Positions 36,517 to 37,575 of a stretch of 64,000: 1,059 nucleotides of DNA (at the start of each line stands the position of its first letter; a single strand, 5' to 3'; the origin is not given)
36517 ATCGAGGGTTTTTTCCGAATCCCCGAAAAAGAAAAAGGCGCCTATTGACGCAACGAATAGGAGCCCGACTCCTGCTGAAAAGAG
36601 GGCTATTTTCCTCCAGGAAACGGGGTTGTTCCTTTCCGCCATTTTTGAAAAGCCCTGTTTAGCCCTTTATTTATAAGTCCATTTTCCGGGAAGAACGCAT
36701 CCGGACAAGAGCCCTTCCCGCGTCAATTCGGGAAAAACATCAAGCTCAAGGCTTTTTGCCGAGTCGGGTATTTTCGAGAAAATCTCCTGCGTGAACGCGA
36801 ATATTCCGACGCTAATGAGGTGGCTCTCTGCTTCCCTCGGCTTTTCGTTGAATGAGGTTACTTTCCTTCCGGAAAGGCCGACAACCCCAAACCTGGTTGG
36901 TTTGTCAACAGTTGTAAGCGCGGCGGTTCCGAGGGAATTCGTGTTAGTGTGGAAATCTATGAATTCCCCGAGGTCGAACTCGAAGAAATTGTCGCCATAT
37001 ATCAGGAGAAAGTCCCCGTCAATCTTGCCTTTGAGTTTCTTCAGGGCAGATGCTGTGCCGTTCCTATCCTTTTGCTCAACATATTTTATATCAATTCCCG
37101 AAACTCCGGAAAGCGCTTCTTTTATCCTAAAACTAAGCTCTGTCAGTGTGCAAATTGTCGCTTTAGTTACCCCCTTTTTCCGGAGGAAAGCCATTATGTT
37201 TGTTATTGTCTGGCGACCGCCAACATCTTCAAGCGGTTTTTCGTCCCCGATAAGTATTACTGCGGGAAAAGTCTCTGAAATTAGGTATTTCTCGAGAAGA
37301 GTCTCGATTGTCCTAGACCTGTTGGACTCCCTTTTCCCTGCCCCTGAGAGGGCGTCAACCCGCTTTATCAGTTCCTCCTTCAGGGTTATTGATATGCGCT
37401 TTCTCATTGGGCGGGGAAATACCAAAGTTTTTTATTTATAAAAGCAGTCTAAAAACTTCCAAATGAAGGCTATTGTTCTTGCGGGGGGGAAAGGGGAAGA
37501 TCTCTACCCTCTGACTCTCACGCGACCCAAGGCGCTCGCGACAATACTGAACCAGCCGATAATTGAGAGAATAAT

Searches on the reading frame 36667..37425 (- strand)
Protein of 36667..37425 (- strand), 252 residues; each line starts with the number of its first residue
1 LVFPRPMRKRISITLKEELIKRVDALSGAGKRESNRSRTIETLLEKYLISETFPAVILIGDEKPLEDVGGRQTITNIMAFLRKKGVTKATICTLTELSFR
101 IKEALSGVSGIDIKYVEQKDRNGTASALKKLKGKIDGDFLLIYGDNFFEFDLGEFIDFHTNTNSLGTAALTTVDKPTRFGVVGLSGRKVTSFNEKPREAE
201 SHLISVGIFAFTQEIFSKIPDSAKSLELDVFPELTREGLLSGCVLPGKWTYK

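Call 56: search_protein_families(library=pfam, proteins=[window:36667-37425:-], max_evalue=0.001)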
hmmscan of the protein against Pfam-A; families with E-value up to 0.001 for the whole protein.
window:36667-37425:- (252 aa): 1 family
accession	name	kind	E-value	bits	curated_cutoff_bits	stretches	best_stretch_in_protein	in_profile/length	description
PF00483.29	NTP_transferase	-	4.9e-23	82.4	21.2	1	63-247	22-223/245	Nucleotidyl transferase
